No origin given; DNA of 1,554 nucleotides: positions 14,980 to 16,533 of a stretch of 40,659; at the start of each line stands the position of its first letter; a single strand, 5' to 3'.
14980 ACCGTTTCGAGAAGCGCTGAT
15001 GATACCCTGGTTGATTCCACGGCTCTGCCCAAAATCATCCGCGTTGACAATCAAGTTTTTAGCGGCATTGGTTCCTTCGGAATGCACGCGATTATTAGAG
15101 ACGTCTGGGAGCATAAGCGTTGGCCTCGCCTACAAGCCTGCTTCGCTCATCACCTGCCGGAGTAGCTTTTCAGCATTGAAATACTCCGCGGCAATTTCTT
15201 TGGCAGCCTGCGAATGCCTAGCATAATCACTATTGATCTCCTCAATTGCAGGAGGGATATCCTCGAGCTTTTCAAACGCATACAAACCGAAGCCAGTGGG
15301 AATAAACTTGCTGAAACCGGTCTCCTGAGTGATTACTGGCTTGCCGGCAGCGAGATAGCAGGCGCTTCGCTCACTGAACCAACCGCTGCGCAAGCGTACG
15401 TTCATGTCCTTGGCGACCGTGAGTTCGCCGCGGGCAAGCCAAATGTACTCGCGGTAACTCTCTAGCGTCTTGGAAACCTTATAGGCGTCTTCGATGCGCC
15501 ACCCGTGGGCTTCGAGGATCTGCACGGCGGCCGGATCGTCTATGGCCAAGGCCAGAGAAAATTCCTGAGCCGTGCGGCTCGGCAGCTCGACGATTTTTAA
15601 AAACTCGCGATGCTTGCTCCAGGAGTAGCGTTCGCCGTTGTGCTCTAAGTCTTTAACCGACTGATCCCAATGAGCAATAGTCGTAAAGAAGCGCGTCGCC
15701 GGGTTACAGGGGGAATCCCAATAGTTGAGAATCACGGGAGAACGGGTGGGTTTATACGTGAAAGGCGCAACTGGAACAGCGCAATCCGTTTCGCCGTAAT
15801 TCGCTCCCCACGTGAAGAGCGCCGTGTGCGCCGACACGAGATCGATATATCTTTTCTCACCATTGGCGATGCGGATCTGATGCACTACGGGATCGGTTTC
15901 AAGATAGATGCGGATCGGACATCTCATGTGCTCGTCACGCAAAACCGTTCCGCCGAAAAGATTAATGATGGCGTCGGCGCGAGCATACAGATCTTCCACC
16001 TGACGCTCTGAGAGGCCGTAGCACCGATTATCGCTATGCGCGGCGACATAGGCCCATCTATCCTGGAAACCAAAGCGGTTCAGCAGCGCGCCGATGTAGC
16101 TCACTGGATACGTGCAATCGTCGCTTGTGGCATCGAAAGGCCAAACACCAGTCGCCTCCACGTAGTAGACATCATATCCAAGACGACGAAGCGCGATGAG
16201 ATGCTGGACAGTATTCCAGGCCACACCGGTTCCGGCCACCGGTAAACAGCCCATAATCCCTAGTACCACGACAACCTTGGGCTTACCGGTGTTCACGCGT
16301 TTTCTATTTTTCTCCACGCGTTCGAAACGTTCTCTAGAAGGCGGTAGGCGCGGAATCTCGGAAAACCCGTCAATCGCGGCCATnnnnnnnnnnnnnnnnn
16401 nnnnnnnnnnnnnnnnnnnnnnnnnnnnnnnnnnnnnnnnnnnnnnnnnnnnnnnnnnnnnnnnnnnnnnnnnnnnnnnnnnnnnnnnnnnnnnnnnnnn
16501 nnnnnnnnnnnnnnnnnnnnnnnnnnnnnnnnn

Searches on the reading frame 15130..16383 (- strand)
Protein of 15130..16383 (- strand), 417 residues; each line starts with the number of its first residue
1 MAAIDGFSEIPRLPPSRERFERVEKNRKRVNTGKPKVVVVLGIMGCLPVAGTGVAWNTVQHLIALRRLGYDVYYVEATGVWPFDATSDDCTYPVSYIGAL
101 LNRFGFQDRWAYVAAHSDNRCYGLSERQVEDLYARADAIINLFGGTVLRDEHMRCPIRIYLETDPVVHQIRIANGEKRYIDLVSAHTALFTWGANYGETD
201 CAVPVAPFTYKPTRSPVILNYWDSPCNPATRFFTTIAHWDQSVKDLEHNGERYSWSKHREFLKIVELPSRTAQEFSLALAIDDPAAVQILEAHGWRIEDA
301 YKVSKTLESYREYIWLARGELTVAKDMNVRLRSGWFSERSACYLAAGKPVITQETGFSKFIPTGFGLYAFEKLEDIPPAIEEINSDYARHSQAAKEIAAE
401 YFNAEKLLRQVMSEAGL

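Call 6: search_protein_families(library=pfam, proteins=[window:15130-16383:-], max_evalue=0.001)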
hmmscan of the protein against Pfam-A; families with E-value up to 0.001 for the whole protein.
window:15130-16383:- (417 aa): 0 families

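Call 20: search_protein_families(library=ncbifam, proteins=[window:15130-16383:-], max_evalue=0.01)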
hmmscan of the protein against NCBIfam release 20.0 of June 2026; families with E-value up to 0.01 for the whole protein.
window:15130-16383:- (417 aa): 0 families

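Call 41: search_protein_families(library=pfam, proteins=[window:15130-16383:-], max_evalue=10)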
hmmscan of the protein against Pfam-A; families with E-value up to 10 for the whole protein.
window:15130-16383:- (417 aa): 1 family
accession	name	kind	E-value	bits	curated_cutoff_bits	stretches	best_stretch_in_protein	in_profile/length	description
PF14555.12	UBA_4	-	0.022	15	21.8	1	281-300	13-32/43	UBA-like domain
